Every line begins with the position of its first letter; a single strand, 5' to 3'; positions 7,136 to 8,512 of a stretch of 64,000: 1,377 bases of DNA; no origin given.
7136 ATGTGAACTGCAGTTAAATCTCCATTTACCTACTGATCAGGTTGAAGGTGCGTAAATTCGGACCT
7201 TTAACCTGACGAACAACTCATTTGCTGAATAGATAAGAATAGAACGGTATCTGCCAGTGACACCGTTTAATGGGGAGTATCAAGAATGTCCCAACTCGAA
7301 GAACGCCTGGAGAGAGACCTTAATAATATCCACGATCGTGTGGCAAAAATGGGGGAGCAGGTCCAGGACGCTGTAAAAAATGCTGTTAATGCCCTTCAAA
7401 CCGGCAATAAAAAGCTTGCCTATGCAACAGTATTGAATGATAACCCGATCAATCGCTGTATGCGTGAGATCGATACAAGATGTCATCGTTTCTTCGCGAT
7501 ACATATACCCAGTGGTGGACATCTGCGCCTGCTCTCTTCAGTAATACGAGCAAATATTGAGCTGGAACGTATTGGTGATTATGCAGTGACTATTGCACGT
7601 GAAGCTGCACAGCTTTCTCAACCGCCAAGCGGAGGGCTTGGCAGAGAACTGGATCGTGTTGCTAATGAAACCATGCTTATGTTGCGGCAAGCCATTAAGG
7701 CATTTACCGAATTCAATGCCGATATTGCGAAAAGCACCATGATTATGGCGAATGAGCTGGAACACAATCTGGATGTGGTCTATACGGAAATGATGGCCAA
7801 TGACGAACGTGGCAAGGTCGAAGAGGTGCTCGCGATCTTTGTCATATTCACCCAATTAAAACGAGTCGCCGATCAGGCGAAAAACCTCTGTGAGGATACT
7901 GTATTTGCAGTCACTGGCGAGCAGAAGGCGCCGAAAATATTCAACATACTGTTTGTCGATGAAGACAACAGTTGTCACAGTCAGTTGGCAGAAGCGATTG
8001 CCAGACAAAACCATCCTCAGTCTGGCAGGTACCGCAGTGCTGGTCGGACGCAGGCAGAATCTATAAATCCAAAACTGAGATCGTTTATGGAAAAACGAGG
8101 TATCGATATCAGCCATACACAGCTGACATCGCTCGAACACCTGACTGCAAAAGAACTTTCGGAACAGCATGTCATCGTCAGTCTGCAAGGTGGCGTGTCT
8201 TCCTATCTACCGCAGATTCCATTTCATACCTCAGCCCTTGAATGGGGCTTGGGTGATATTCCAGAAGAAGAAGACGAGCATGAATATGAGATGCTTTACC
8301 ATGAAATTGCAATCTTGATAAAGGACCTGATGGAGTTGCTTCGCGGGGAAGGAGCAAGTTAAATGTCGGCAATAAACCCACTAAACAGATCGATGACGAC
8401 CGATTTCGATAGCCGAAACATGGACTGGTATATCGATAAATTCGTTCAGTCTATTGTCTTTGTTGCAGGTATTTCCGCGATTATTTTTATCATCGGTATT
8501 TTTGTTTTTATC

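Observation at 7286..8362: PhoU fused to a catalytically degenerate LMW-PTP/ArsC-fold domain, inserted between pstS and pstC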

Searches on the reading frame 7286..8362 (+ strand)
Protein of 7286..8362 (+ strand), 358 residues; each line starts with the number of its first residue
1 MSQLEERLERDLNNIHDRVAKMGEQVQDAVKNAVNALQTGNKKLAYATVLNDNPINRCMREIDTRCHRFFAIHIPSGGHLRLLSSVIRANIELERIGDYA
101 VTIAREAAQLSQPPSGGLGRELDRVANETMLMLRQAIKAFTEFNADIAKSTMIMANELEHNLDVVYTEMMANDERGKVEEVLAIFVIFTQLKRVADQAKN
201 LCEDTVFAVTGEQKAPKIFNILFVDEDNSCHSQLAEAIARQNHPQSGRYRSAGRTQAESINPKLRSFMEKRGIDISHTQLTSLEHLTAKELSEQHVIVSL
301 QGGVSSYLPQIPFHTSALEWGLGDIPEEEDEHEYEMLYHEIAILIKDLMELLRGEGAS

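Call 3: search_protein_families(library=pfam, proteins=[window:7286-8362:+], max_evalue=1)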
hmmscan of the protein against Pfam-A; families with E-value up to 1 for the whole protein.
window:7286-8362:+ (358 aa): 4 families
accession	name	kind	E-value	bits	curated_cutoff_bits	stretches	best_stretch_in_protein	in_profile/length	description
PF01895.24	PhoU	-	5.7e-23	81.5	23.5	2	20-106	2-88/89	PhoU domain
PF01451.26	LMWPc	-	1.7e-06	28.8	23.2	1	221-302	1-86/144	Low molecular weight phosphotyrosine protein phosphatase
PF20715.2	DUF6827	-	0.038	14.2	26.9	1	156-253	4-101/158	Domain of unknown function (DUF6827)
PF16216.10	GxGYxYP_N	-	0.15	12.3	23.9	1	290-320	11-45/72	GxGYxYP_N 1st domain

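Call 4: search_protein_families(library=ncbifam, proteins=[window:7286-8362:+], max_evalue=1)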
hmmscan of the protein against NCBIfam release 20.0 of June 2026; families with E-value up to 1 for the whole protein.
window:7286-8362:+ (358 aa): 6 families
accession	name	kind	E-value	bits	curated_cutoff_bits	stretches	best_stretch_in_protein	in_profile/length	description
TIGR02135.1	phoU_full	equivalog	5e-39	134.1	130.25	1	7-213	2-211/212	phosphate signaling complex protein PhoU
NF008332.0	PRK11115.1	equivalog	3.9e-26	92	342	1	7-212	13-220/239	phosphate signaling complex protein PhoU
NF010053.0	PRK13530.1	subfamily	2.2e-13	50.7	215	1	221-349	6-129/133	arsenate reductase (thioredoxin)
TIGR02691.1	arsC_pI258_fam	equivalog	3.3e-12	46.8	174.3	1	222-336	2-113/129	arsenate reductase (thioredoxin)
TIGR02689.1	ars_reduc_gluta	equivalog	1.7e-06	28.3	157.6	1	221-311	3-88/126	arsenate reductase, glutathione/glutaredoxin type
TIGR02105.1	III_needle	equivalog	0.086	13.3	41.7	0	11-40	2-31/72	type III secretion system needle filament subunit SctF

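Call 5: find_homologous_proteins(query=window:7286-8362:+, max_evalue=0.001)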
Query window:7286-8362:+ (358 aa): 2237 proteins with E <= 0.001 among 6426 candidates; the best 120 are listed.
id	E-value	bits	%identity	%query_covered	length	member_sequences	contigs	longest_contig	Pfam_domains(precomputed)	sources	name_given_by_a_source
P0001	6.8e-223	757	94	100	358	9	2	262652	PF01895.25,PF01451.28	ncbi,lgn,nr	ncbi:MAG: hypothetical protein KZQ96_16870 [Candidatus Thiodiazotropha sp. (ex Lucinoma borealis)]|n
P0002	9.7e-220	747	94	100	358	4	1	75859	PF01895.25,PF01451.28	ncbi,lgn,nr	ncbi:MAG: phosphate signaling complex protein PhoU [Candidatus Thiodiazotropha sp. (ex Lucinoma kast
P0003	8.0e-196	668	83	100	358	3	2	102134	PF01895.25,PF01451.28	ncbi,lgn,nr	ncbi:MAG: phosphate signaling complex protein PhoU [Candidatus Thiodiazotropha sp. (ex Dulcina madag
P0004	6.7e-194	662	82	100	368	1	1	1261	PF01895.25,PF01451.28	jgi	jgi:phosphate transport system protein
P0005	4.2e-192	656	81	100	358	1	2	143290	PF01895.25,PF01451.28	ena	-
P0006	1.4e-188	644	81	100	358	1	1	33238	PF01895.25,PF01451.28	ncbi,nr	ncbi:MAG: hypothetical protein KZQ76_05765 [Candidatus Thiodiazotropha sp. (ex Epidulcina cf. delphi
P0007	2.7e-187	640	80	100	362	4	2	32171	PF01895.25,PF01451.28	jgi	jgi:phosphate transport system protein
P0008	8.8e-187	638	79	100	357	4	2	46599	PF01895.25,PF01451.28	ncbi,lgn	ncbi:MAG: phosphate signaling complex protein PhoU [Candidatus Thiodiazotropha sp. 6PLUC9]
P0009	2.8e-185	633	78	100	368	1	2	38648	PF01895.25,PF01451.28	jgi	jgi:phosphate transport system protein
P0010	4.9e-185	632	78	100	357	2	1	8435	PF01895.25,PF01451.28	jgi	jgi:phosphate transport system protein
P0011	5.1e-185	632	78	100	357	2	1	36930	PF01895.25,PF01451.28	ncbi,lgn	ncbi:MAG: phosphate signaling complex protein PhoU [Candidatus Thiodiazotropha sp. L084R]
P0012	7.4e-184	629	78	100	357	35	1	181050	PF01895.25,PF01451.28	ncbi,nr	ncbi:MAG: phosphate signaling complex protein PhoU [Candidatus Thiodiazotropha sp. 'RUGA']|nr:phosph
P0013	3.1e-183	627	79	100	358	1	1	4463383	PF01895.25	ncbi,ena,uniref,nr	ncbi:phosphate signaling complex protein PhoU [Candidatus Thiodiazotropha sp. CDECU1]|uniref:phospha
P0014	5.2e-183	626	78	100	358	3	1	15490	PF01895.25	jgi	jgi:phosphate transport system protein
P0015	1.9e-182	624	80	100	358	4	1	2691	PF01895.25,PF01451.28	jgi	jgi:phosphate transport system protein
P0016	2.0e-182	624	77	100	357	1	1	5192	PF01895.25,PF01451.28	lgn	-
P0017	5.1e-182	623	79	100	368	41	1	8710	PF01895.25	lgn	-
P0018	8.8e-182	622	78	100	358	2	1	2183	PF01895.25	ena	-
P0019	1.9e-181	621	79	100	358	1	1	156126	PF01895.25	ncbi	ncbi:MAG: phosphate signaling complex protein PhoU [Candidatus Thiodiazotropha sp.]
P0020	5.0e-181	619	78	100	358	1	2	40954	PF01895.25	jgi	jgi:phosphate transport system protein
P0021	6.1e-180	616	78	100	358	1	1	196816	PF01895.25,PF01451.28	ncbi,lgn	ncbi:MAG: phosphate signaling complex protein PhoU [Candidatus Thiodiazotropha sp.]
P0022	1.6e-179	614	78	100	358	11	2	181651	PF01895.25,PF01451.28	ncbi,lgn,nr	ncbi:MAG: phosphate signaling complex protein PhoU [Candidatus Thiodiazotropha sp. (ex Lucina pensyl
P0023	1.8e-179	614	78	100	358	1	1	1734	PF01895.25,PF01451.28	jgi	jgi:phosphate transport system protein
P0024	1.4e-178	611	75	100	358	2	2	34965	PF01895.25,PF01451.28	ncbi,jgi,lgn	ncbi:MAG: phosphate signaling complex protein PhoU [Candidatus Thiodiazotropha sp.]|jgi:phosphate tr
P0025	3.5e-178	610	77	100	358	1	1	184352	PF01895.25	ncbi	ncbi:MAG: phosphate signaling complex protein PhoU [Candidatus Thiodiazotropha sp.]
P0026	7.8e-178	609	76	100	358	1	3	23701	PF01895.25,PF01451.28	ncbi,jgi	jgi:phosphate transport system protein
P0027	1.5e-177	608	75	100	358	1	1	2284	PF01895.25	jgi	jgi:phosphate transport system protein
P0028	5.2e-176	603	77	100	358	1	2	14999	PF01895.25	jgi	jgi:phosphate transport system protein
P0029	1.4e-170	585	74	100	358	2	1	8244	PF01895.25,PF01451.28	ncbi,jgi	jgi:phosphate transport system protein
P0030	1.6e-168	578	75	100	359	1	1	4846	PF01895.25,PF01451.28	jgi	jgi:phosphate transport system protein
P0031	2.6e-158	545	68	100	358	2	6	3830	PF01895.25,PF01451.28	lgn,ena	-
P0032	1.6e-156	539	66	100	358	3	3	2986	PF01895.25,PF01451.28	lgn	-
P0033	2.0e-156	538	67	100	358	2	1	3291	PF01895.25,PF01451.28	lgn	-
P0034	7.5e-156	537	66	100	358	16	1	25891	PF01895.25,PF01451.28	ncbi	-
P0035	2.9e-154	531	65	100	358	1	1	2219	PF01895.25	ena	-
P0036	6.2e-154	530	68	100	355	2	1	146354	PF01895.25,PF01451.28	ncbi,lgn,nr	ncbi:MAG: phosphate signaling complex protein PhoU [Candidatus Thiodiazotropha sp. (ex Monitilora ra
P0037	1.2e-153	529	66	100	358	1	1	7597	PF01895.25,PF01451.28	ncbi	-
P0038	1.6e-153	529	67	100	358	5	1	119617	PF01895.25,PF01451.28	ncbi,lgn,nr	ncbi:MAG: phosphate signaling complex protein PhoU [Candidatus Thiodiazotropha sp. (ex Monitilora ra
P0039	1.8e-153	529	67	100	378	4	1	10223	PF01895.25,PF01451.28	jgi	-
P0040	2.1e-153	529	66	100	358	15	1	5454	PF01895.25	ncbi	-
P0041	6.9e-153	527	66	100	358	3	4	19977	PF01895.25,PF01451.28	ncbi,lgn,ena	-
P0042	3.0e-152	525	66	100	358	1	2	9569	PF01895.25,PF01451.28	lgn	-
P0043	3.3e-152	525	65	100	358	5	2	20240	PF01895.25,PF01451.28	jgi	-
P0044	3.6e-152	524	65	100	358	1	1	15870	PF01895.25,PF01451.28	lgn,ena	-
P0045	4.7e-152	524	66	100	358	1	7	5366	PF01895.25,PF01451.28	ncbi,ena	-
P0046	6.7e-152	524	66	100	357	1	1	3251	PF01895.25,PF01451.28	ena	-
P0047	9.4e-152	523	65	100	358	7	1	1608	PF01895.25,PF01451.28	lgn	-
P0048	1.7e-151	522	66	100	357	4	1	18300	PF01895.25,PF01451.28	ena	-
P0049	1.7e-151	522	66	100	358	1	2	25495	PF01895.25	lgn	-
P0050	7.3e-151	520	65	98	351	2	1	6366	PF01895.25,PF01451.28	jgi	jgi:phosphate transport system protein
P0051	1.7e-150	519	66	100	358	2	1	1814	PF01895.25,PF01451.28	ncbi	-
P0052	6.4e-150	517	65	100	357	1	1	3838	PF01895.25,PF01451.28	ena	-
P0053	3.0e-149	515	65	100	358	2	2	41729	PF01895.25,PF01451.28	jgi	-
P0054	7.8e-149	514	66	100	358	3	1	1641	PF01895.25,PF01451.28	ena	-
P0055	1.5e-147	509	65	100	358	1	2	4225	PF01895.25,PF01451.28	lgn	-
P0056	4.4e-147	508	64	100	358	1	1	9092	PF01895.25,PF01451.28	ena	-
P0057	1.2e-144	500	76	83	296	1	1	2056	PF01895.25,PF01451.28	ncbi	ncbi:MAG: PhoU domain-containing protein, partial [Candidatus Thiodiazotropha sp.]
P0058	6.1e-144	497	75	84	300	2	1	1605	PF01895.25,PF01451.28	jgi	jgi:phosphate transport system protein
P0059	8.2e-144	497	63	99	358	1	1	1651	PF01895.25,PF01451.28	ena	-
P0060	4.8e-143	494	62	100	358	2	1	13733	PF01895.25,PF01451.28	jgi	jgi:phosphate transport system protein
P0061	7.6e-143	494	62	100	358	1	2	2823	PF01895.25,PF01451.28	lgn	-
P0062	4.3e-141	488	61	100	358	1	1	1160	PF01895.25,PF01451.28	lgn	-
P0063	5.5e-141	488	63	100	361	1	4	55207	PF01895.25,PF01451.28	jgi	jgi:phosphate transport system protein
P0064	8.4e-141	487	63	100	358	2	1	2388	PF01895.25,PF01451.28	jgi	-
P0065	1.9e-140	486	63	100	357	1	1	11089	PF01895.25,PF01451.28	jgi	-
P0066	2.6e-140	486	61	100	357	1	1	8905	PF01895.25,PF01451.28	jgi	-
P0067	8.1e-140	484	63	100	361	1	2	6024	PF01895.25,PF01451.28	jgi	jgi:phosphate transport system protein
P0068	8.4e-140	484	62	100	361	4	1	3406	PF01895.25,PF01451.28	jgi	jgi:phosphate transport system protein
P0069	9.6e-140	484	62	100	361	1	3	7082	PF01895.25,PF01451.28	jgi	jgi:phosphate transport system protein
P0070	1.8e-139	483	61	99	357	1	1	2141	PF01895.25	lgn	-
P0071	1.9e-139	483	62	100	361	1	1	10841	PF01895.25,PF01451.28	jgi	jgi:phosphate transport system protein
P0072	2.4e-139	482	63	99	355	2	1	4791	PF01895.25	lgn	-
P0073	2.5e-139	482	62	100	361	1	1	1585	PF01895.25,PF01451.28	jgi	jgi:phosphate transport system protein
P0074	2.7e-139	482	62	100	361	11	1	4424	PF01895.25,PF01451.28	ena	-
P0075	2.9e-139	482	62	100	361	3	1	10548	PF01895.25,PF01451.28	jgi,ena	-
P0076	3.1e-139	482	61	99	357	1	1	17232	PF01895.25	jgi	jgi:phosphate transport system protein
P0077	5.3e-139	481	63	100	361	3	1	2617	PF01895.25,PF01451.28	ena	-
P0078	6.4e-139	481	61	100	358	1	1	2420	PF01895.25,PF01451.28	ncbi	-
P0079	1.1e-138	480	62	100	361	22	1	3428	PF01895.25,PF01451.28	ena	-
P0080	1.4e-138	480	61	100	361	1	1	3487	PF01895.25,PF01451.28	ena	-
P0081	1.5e-138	480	63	99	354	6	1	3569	PF01895.25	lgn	-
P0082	1.7e-138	480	61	100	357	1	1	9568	PF01895.25,PF01451.28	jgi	jgi:phosphate transport system protein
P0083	3.8e-138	478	61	100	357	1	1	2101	PF01895.25,PF01451.28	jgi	-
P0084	4.2e-138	478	62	100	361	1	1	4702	PF01895.25,PF01451.28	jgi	jgi:phosphate transport system protein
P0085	5.3e-138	478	62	100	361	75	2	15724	PF01895.25,PF01451.28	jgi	jgi:phosphate transport system protein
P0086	6.4e-138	478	62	99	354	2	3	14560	PF01895.25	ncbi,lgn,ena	-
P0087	6.9e-138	478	61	100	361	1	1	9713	PF01895.25,PF01451.28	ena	-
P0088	1.1e-137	477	60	99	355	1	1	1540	PF01895.25,PF01451.28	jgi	-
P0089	1.5e-137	476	62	100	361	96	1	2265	PF01895.25,PF01451.28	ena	-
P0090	1.5e-137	476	62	100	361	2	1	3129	PF01895.25,PF01451.28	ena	-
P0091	1.9e-137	476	59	100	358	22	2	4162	PF01895.25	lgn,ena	-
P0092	3.7e-137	475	60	100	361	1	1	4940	PF01895.25,PF01451.28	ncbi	ncbi:MAG: phosphate signaling complex protein PhoU [Pseudomonadota bacterium]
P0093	3.9e-137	475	60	100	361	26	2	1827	PF01895.25,PF01451.28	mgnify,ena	mgnify:FL=1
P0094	4.5e-137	475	61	100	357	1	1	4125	PF01895.25,PF01451.28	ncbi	-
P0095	5.3e-137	475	62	100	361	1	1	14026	PF01895.25,PF01451.28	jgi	jgi:phosphate transport system protein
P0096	5.4e-137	475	62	100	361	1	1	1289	PF01895.25,PF01451.28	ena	-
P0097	5.6e-137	475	61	100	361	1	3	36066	PF01895.25,PF01451.28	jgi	jgi:phosphate transport system protein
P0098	7.1e-137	474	61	100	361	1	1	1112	PF01895.25,PF01451.28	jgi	-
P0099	8.2e-137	474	61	100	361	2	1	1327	PF01895.25,PF01451.28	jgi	jgi:phosphate transport system protein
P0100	9.0e-137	474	61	99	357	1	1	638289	PF01895.25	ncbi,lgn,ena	-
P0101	1.2e-136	473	61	100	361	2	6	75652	PF01895.25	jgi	jgi:phosphate transport system protein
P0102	1.2e-136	473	61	100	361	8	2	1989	PF01895.25,PF01451.28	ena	-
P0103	1.3e-136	473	60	97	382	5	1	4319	PF01895.25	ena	-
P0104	1.3e-136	473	61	100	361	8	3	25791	PF01895.25,PF01451.28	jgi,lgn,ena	jgi:phosphate transport system protein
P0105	1.7e-136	473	61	100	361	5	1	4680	PF01895.25,PF01451.28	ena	-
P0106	1.9e-136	473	60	100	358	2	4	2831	PF01895.25,PF01451.28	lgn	-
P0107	2.3e-136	473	60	100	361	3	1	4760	PF01895.25,PF01451.28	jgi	jgi:phosphate transport system protein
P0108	2.3e-136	473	60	100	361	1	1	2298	PF01895.25,PF01451.28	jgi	jgi:phosphate transport system protein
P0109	2.6e-136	472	62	100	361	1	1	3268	PF01895.25,PF01451.28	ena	-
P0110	3.0e-136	472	59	99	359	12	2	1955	PF01895.25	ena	-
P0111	3.2e-136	472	59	100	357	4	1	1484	PF01895.25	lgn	-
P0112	3.6e-136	472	62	100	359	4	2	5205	PF01895.25,PF01451.28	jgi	-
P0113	5.6e-136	471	61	100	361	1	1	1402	PF01895.25,PF01451.28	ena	-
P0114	7.0e-136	471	60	99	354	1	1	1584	PF01895.25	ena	-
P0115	1.1e-135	470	60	100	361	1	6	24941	PF01895.25,PF01451.28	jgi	-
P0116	1.2e-135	470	60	99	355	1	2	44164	PF01895.25,PF01451.28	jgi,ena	-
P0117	1.3e-135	470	61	99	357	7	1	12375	PF01895.25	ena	-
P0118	1.3e-135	470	61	100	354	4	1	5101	PF01895.25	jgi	-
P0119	1.6e-135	470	61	100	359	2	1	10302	PF01895.25,PF01451.28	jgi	-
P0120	1.8e-135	470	61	100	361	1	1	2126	PF01895.25,PF01451.28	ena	-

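Call 22: predict_structure(alignment_id=A1)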
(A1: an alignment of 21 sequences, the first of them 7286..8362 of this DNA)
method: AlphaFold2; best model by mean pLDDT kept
length: 358 residues; sequences in the alignment: 21
mean_pLDDT: 86.2   pTM: 0.72
mean pLDDT of the five models: 86.2, 85.6, 85.5, 85.5, 85.0
residues with pLDDT >= 90: 166; 70-90: 165; 50-70: 26; < 50: 1
segments of 3 or more residues with pLDDT < 50: none
pLDDT, mean of each block of 10 residues (from residue 1): 83 91 92 93 92 72 87 87 91 92 92 83 89 95 94 80 70 68 86 91 92 82 92 93 90 90 88 82 88 91 86 86 72 88 93 64
secondary structure, 60 per line:
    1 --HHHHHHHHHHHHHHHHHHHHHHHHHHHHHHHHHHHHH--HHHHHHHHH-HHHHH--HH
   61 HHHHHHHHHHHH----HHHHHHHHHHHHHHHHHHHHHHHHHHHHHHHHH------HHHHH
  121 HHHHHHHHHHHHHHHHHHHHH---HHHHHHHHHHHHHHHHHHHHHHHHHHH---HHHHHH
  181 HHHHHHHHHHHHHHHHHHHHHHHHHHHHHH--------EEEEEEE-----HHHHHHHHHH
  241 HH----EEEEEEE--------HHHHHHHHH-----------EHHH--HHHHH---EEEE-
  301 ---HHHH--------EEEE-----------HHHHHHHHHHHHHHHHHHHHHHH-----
elements in order: H3-39 H42-50 H52-56 H59-72 H77-109 H116-141 H145-171 H175-210 E219-225 H231-242 E247-253 H262-270 H288-292 E296-299 H304-307 E316-319 H331-353

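Call 26: fold_search(model_id=the predicted structure, library=pdb)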
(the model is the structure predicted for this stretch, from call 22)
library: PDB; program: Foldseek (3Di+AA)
matches with E <= 10: 494; with E <= 0.001: 61
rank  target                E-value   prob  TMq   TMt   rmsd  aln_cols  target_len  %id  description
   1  4q25_A                1.9e-08  1.00  0.56  0.93   1.5       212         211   30  Crystal structure of PhoU from Pseudomonas aeruginosa (released 2015-02-18)
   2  1t72_B                9.2e-08  1.00  0.52  0.85   2.5       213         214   26  Crystal structure of phosphate transport system protein phoU from Aquifex aeolicus (released 2004-12-07)
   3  2i0m                  1.0e-07  1.00  0.54  0.91   2.1       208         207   24  Crystal structure of the phosphate transport system regulatory protein PhoU from Streptococcus pneumoniae (released 2006-09-19)
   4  4q25_B                1.3e-07  1.00  0.55  0.92   1.5       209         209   30  Crystal structure of PhoU from Pseudomonas aeruginosa (released 2015-02-18)
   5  1t72_G                1.3e-07  1.00  0.53  0.87   2.3       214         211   25  Crystal structure of phosphate transport system protein phoU from Aquifex aeolicus (released 2004-12-07)
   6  1t8b_A                1.9e-07  1.00  0.51  0.86   2.4       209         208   25  Crystal structure of refolded PHOU-like protein (gi 2983430) from Aquifex aeolicus (released 2004-12-07)
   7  1xwm                  2.0e-07  1.00  0.54  0.89   1.8       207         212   25  The crystal structure of PhoU (phosphate uptake regulator), Structural genomics (released 2004-12-14)
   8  1t72_A                2.5e-07  1.00  0.54  0.87   2.4       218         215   25  Crystal structure of phosphate transport system protein phoU from Aquifex aeolicus (released 2004-12-07)
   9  1jf8                  3.7e-07  1.00  0.34  0.87   2.1       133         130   25  X-ray structure of reduced C10S, C15A arsenate reductase from pI258 (released 2001-10-03)
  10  1lk0_A                6.3e-07  1.00  0.33  0.87   2.0       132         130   26  Disulfide intermediate of C89L Arsenate reductase from pI258 (released 2002-08-07)
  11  1rxe                  7.5e-07  1.00  0.34  0.87   2.0       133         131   24  ArsC complexed with MNB (released 2004-06-01)
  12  1t72_E                1.1e-06  1.00  0.51  0.83   2.9       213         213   26  Crystal structure of phosphate transport system protein phoU from Aquifex aeolicus (released 2004-12-07)
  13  1ljl                  1.5e-06  1.00  0.33  0.86   2.1       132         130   26  Wild Type pI258 S. aureus arsenate reductase (released 2002-08-07)
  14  1sum                  1.6e-06  1.00  0.53  0.82   2.3       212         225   22  Crystal structure of a hypothetical protein at 2.0 A resolution (released 2004-08-24)
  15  2cd7                  3.0e-06  1.00  0.34  0.87   2.0       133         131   25  Staphylococcus aureus pI258 arsenate reductase (ArsC) H62Q mutant (released 2006-06-28)
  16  3t38_A                4.2e-06  1.00  0.32  0.56  13.8       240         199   20  Corynebacterium glutamicum thioredoxin-dependent arsenate reductase Cg_ArsC1' (released 2011-11-23)
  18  1jl3_A                5.5e-06  1.00  0.33  0.81   2.4       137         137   28  Crystal Structure of B. subtilis ArsC (released 2001-10-24)
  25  3t38_B                3.6e-05  1.00  0.31  0.57  14.0       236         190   19  Corynebacterium glutamicum thioredoxin-dependent arsenate reductase Cg_ArsC1' (released 2011-11-23)
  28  1jl3_C                6.4e-05  1.00  0.28  0.79   3.1       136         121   26  Crystal Structure of B. subtilis ArsC (released 2001-10-24)
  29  1jl3_D                8.8e-05  1.00  0.29  0.79   3.0       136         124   27  Crystal Structure of B. subtilis ArsC (released 2001-10-24)
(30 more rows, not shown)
